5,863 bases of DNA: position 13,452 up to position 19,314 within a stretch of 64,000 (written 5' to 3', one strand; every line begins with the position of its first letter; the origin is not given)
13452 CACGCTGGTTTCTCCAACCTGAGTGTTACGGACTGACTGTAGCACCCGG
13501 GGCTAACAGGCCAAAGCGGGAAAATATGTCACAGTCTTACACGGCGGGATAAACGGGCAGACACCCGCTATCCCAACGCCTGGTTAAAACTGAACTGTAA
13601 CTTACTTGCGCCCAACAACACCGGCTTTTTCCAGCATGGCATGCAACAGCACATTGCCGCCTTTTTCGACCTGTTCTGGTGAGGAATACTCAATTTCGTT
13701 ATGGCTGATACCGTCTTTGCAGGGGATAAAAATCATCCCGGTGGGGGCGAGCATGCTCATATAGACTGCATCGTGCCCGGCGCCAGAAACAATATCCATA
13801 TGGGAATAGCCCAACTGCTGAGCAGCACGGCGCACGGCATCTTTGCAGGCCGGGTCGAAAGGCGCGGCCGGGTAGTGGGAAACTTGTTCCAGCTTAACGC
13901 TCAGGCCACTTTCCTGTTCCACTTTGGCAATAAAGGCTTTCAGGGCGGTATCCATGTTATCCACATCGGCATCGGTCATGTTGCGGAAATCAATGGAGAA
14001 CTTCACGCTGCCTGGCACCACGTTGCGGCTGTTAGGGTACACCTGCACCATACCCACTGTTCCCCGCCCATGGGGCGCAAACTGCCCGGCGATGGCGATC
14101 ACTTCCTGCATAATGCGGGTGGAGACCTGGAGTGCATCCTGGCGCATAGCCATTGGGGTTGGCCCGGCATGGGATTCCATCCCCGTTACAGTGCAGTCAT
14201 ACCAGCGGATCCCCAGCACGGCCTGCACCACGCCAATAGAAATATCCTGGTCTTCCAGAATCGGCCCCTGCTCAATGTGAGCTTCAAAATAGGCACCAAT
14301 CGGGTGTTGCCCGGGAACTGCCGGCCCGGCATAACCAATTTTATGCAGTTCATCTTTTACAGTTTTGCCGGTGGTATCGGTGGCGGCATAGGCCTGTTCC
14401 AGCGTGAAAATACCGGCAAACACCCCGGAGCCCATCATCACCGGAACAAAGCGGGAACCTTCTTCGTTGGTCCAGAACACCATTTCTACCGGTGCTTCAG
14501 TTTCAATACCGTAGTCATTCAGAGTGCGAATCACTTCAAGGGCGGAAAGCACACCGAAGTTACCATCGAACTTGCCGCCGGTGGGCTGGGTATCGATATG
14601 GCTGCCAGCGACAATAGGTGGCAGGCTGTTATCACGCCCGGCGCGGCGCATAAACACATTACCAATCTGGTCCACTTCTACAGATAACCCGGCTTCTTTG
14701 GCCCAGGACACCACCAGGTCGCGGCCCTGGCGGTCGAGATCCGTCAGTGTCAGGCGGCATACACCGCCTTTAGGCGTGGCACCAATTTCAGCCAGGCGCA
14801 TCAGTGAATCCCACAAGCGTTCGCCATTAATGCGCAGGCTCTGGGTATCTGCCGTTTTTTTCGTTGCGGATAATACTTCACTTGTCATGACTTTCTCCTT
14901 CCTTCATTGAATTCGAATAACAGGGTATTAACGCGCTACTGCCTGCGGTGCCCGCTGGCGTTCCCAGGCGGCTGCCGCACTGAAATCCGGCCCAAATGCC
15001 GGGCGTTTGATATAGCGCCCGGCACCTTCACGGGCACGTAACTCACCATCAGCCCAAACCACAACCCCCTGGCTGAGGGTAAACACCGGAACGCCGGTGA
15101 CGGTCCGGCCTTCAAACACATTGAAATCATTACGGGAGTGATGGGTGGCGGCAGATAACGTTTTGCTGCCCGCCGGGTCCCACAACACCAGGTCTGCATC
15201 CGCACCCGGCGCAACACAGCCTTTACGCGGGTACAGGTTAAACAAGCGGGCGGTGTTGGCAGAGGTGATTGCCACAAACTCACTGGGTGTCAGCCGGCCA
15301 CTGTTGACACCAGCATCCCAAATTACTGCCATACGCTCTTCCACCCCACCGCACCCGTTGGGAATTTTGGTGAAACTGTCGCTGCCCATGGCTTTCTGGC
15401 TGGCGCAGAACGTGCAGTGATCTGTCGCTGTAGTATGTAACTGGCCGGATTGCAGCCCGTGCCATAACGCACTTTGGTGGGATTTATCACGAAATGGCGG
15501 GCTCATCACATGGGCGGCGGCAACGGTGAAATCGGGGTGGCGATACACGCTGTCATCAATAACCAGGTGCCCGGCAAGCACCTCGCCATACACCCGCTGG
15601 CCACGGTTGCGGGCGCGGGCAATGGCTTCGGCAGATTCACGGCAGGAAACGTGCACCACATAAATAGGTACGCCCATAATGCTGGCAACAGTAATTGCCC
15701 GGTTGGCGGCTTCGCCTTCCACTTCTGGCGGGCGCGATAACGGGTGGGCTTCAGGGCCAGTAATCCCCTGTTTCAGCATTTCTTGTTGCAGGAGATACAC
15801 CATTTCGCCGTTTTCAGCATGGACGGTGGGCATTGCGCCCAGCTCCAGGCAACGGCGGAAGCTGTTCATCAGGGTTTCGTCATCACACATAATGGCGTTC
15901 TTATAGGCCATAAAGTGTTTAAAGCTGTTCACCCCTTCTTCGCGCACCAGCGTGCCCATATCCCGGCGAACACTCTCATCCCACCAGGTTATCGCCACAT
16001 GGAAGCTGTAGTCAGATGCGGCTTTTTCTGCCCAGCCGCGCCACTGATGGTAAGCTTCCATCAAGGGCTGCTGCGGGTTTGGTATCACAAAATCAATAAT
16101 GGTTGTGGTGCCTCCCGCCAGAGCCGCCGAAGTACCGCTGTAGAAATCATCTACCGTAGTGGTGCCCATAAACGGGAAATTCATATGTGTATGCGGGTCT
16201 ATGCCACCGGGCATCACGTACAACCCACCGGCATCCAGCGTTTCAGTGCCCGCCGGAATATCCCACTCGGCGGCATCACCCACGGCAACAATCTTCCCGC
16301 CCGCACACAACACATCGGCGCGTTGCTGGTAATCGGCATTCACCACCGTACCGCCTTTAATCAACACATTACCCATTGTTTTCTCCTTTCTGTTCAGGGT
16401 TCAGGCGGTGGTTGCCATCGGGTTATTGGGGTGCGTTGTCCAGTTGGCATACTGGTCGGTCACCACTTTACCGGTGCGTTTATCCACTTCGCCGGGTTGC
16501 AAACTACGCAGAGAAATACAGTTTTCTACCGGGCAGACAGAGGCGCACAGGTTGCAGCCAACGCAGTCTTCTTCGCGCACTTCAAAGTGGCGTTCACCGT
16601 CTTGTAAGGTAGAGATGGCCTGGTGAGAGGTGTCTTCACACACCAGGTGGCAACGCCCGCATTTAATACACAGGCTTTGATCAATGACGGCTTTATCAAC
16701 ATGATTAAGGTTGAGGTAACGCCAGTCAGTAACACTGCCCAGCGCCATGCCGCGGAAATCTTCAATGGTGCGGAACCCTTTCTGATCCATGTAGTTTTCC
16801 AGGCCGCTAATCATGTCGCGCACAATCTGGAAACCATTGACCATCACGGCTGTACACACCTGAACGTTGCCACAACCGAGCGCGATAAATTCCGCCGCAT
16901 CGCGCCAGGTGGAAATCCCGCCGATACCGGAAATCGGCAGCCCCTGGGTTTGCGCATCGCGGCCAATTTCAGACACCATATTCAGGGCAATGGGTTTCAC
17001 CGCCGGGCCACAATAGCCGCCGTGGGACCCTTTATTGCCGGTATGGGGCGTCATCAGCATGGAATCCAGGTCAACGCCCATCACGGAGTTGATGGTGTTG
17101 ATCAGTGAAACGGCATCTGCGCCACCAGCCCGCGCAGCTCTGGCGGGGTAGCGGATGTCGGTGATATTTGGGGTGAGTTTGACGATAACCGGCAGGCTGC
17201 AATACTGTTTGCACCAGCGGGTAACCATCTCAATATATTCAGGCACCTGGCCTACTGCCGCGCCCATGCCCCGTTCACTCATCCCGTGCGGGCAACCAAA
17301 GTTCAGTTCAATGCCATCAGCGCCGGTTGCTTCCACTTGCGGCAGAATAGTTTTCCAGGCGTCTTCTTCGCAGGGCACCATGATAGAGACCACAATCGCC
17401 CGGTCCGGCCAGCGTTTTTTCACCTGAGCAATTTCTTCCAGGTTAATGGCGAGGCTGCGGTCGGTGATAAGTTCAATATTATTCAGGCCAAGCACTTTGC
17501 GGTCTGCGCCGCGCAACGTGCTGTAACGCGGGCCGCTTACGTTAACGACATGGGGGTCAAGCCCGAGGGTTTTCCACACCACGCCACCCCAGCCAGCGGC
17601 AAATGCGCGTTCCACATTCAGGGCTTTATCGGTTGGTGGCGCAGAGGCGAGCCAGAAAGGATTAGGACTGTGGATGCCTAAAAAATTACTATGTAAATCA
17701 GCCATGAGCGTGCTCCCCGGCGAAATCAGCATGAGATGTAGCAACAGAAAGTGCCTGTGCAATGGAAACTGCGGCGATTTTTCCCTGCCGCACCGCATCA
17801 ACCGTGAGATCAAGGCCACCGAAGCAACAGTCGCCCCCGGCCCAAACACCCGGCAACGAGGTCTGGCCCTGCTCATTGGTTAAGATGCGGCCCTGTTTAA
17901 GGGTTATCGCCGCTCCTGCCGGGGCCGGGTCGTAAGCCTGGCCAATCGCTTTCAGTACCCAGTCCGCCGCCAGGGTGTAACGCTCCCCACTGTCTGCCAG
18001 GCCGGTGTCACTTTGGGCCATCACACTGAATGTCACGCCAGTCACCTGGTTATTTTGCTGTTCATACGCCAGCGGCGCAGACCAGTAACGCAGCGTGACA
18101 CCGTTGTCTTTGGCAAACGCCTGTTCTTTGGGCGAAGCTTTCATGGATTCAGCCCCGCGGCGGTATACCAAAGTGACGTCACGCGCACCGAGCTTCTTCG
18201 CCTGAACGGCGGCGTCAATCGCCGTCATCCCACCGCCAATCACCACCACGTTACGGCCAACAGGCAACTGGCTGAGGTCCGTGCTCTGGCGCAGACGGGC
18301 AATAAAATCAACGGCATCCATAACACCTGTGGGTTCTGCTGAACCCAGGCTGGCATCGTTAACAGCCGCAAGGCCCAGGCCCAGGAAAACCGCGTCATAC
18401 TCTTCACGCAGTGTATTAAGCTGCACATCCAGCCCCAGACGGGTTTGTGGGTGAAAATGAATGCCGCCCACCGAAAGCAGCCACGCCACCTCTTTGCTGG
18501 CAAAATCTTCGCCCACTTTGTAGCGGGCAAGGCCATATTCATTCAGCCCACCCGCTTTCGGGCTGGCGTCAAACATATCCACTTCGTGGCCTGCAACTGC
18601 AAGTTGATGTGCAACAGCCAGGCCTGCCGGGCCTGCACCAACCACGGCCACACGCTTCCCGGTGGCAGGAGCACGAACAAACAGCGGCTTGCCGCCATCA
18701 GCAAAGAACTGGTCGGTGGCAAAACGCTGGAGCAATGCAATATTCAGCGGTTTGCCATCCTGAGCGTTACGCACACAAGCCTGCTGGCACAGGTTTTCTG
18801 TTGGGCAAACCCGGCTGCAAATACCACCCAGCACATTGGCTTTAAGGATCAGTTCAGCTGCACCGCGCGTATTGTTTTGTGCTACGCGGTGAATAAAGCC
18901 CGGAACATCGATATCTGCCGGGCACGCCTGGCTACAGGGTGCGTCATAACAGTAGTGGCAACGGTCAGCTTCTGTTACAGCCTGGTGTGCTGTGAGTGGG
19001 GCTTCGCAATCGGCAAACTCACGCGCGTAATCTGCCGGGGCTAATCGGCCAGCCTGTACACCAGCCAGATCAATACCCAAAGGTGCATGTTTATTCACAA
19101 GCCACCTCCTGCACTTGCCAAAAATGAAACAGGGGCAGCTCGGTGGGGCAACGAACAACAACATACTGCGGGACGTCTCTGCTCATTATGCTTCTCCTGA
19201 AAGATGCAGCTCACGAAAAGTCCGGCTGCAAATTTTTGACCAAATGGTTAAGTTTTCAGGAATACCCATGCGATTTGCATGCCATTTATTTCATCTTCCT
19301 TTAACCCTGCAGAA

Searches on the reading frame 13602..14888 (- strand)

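Call 6: search_protein_families(library=ncbifam, proteins=[window:13602-14888:-], max_evalue=1e-20)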
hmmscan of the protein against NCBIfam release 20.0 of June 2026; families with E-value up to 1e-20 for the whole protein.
window:13602-14888:- (428 aa): 17 families
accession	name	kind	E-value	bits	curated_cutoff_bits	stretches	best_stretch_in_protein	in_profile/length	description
NF006769.0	PRK09290.1-3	subfamily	1.1e-194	646.9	452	1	13-425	3-415/417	allantoate amidohydrolase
NF009527.0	PRK12891.1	subfamily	3.9e-149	497.3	461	1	17-425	5-424/426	Zn-dependent hydrolase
NF009530.0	PRK12893.1-4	subfamily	1e-141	472.9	551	1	18-426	5-412/423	Zn-dependent hydrolase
NF009528.0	PRK12893.1-1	subfamily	2.6e-132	441.7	570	1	15-425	8-418/420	Zn-dependent hydrolase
NF006771.0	PRK09290.1-5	subfamily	2.5e-129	431.4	399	1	18-420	2-408/413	allantoate amidohydrolase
TIGR01879.1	hydantase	subfamily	3.1e-129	431.4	204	1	23-420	1-400/401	hydantoinase/carbamoylase family amidase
NF058540.1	Ncarbamyl_ErtE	equivalog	1e-109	366.9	520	1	16-420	4-413/418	N-carbamyl-l-glutamate amidohydrolase ErtE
NF006772.0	PRK09290.2-1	subfamily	2.2e-104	349.7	424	1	18-421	10-414/430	allantoate amidohydrolase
NF009529.0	PRK12893.1-2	equivalog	8.5e-94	314.6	508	1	16-418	3-404/411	Zn-dependent hydrolase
NF006775.0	PRK09290.2-5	equivalog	3.7e-92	309.2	479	1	21-418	11-410/419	allantoate amidohydrolase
NF006768.0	PRK09290.1-1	equivalog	1.3e-89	300.9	532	1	27-418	11-404/411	allantoate deiminase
NF009531.0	PRK12893.1-5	equivalog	2.5e-85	286.5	486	1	17-420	4-410/421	Zn-dependent hydrolase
TIGR03176.1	AllC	equivalog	3.3e-74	250.1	597.75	1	28-419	8-400/406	allantoate deiminase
NF006773.0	PRK09290.2-2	equivalog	2.8e-73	247.2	584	1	19-417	12-412/419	allantoate amidohydrolase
NF010373.0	PRK13799.1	equivalog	9.4e-70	235.7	1087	1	29-418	190-583/591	unknown domain/N-carbamoyl-L-amino acid hydrolase fusion protein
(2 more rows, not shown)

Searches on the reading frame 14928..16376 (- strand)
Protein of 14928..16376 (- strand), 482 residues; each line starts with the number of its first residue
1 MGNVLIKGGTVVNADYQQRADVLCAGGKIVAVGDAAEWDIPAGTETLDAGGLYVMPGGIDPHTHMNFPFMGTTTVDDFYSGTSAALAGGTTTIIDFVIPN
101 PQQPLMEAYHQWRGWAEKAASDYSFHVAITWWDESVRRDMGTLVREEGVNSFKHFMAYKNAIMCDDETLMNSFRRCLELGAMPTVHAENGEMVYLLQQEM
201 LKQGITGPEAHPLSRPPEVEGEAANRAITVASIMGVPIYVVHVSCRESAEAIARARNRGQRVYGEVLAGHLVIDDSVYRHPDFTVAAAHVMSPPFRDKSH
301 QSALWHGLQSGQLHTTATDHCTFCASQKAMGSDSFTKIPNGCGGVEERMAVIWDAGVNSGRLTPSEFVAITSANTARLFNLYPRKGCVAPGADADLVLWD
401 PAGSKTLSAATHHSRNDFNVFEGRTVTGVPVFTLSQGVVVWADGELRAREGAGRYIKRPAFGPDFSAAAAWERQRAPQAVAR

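Call 6: search_protein_families(library=ncbifam, proteins=[window:14928-16376:-], max_evalue=1e-20)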
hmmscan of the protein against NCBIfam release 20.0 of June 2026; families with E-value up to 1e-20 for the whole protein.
window:14928-16376:- (482 aa): 25 families
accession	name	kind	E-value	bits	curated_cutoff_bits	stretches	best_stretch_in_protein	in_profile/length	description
TIGR02033.1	D-hydantoinase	equivalog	3.7e-178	593.1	393.25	1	4-458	1-454/454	dihydropyrimidinase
NF009941.0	PRK13404.1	subfamily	5.5e-121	404.5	647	1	4-459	6-462/478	dihydropyrimidinase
TIGR03178.1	allantoinase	equivalog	4.5e-68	230.1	357.85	1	4-457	2-440/441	allantoinase AllB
NF004839.0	PRK06189.1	equivalog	1.7e-63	214.8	631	1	3-457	4-446/451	allantoinase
NF006559.0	PRK09060.1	equivalog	1.5e-61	208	482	1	3-454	6-434/444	dihydroorotase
NF002668.0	PRK02382.1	equivalog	1.2e-59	202.2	452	1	5-457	7-427/436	dihydroorotase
NF058539.1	ergo_uti2_ErtD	equivalog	7.3e-54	183.4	650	1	8-458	7-447/449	hydantoin-5-propionate amidohydrolase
NF058538.1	ergo_util_ErtD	equivalog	1.6e-52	178.9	600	1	5-457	4-445/446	hydantoin-5-propionate amidohydrolase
TIGR00857.1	pyrC_multi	subfamily_domain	3.9e-51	174.3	279.05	1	18-443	4-411/412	dihydroorotase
NF005751.0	PRK07575.1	equivalog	5e-51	173.5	529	1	3-448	4-427/440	dihydroorotase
NF005960.0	PRK08044.1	equivalog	1.2e-50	172.6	688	1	4-457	5-449/453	allantoinase AllB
NF006688.0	PRK09236.1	equivalog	6.5e-41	140.5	535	1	1-449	1-434/444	dihydroorotase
NF006837.0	PRK09357.1-2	equivalog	2e-40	138.7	575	1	4-445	3-426/428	dihydroorotase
NF006836.0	PRK09357.1-1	equivalog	1.9e-37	129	538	1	3-447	3-430/432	dihydroorotase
NF006839.0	PRK09357.1-4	equivalog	1.9e-37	128.9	576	1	4-442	2-421/422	dihydroorotase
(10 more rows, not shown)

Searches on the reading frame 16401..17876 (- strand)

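Call 6: search_protein_families(library=ncbifam, proteins=[window:16401-17876:-], max_evalue=1e-20)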
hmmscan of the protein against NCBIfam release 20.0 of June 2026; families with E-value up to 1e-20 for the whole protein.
window:16401-17876:- (491 aa): 6 families
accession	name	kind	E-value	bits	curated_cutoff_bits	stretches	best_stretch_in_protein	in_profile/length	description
NF006183.0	PRK08318.1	equivalog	9.1e-213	706.6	335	1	58-489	1-420/422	NAD-dependent dihydropyrimidine dehydrogenase subunit PreA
NF005574.0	PRK07259.1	equivalog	2.6e-55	187.5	269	1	59-378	3-302/304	dihydroorotate dehydrogenase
TIGR01037.2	pyrD_sub1_fam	subfamily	1.2e-51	175.6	270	1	62-378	2-299/300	dihydroorotate dehydrogenase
NF041011.1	dihydoor_dh_Arch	equivalog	3.7e-35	121.4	330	1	130-378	69-287/289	dihydroorotate dehydrogenase PyrD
NF002702.0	PRK02506.1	equivalog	1.7e-25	89.8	301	1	74-376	17-307/313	dihydroorotate oxidase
NF005741.0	PRK07565.1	subfamily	1.2e-23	83.8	303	1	58-377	1-305/335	dihydroorotate dehydrogenase-like protein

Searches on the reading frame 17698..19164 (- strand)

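Call 6: search_protein_families(library=ncbifam, proteins=[window:17698-19164:-], max_evalue=1e-20)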
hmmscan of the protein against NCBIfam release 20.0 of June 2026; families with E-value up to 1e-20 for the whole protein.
window:17698-19164:- (488 aa): 14 families
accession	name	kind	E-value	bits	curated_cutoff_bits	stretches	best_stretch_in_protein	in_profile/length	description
NF009410.0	PRK12771.1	subfamily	3.7e-93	313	516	1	75-478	48-451/566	NAD(P)-binding protein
NF009454.0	PRK12814.1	equivalog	4.9e-89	299.4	916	1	69-477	97-505/657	putative NADPH-dependent glutamate synthase small subunit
TIGR01316.1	gltA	equivalog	6.8e-88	295.4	471.75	1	47-470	6-447/449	NADPH-dependent glutamate synthase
TIGR01318.1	gltD_gamma_fam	subfamily_domain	1.8e-79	267.5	482.95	1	46-473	19-466/467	glutamate synthase, small subunit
NF009414.0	PRK12778.1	equivalog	4.4e-77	260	1103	1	50-473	312-750/752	bifunctional dihydroorotate dehydrogenase B NAD binding subunit/NADPH-dependent glutamate synthase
NF009408.0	PRK12769.1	equivalog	2.2e-70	237.6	1003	1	39-476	197-655/659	formate-dependent uric acid utilization protein AegA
NF010590.0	PRK13984.1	equivalog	8.3e-69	232.3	946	1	32-473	155-607/611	putative oxidoreductase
NF009451.0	PRK12809.1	equivalog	1.4e-64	218.5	1154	1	38-468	179-630/639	formate-dependent uric acid utilization protein YgfT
TIGR03315.1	Se_ygfK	equivalog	6.8e-57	192.6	835.3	1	60-470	430-837/1012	putative selenate reductase subunit YgfK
NF009413.0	PRK12775.1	equivalog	3.4e-56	190.7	1895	1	45-475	309-757/1006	putative trifunctional 2-polyprenylphenol hydroxylase/glutamate synthase subunit beta/ferritin domain-containing protein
TIGR01317.1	GOGAT_sm_gam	subfamily_domain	3.2e-49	168.1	447.7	1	40-332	15-312/485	glutamate synthase small subunit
NF009409.0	PRK12770.1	subfamily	3.1e-47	161.4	343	1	165-475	14-353/360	putative glutamate synthase subunit beta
NF009415.0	PRK12779.1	equivalog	1.3e-43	149.1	1519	1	79-475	212-629/944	putative bifunctional glutamate synthase subunit beta/2-polyprenylphenol hydroxylase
NF045663.1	diclust_near_Sec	equivalog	6.6e-33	113.8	530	1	66-267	9-201/759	pyridine nucleotide-disulfide oxidoreductase/dicluster-binding protein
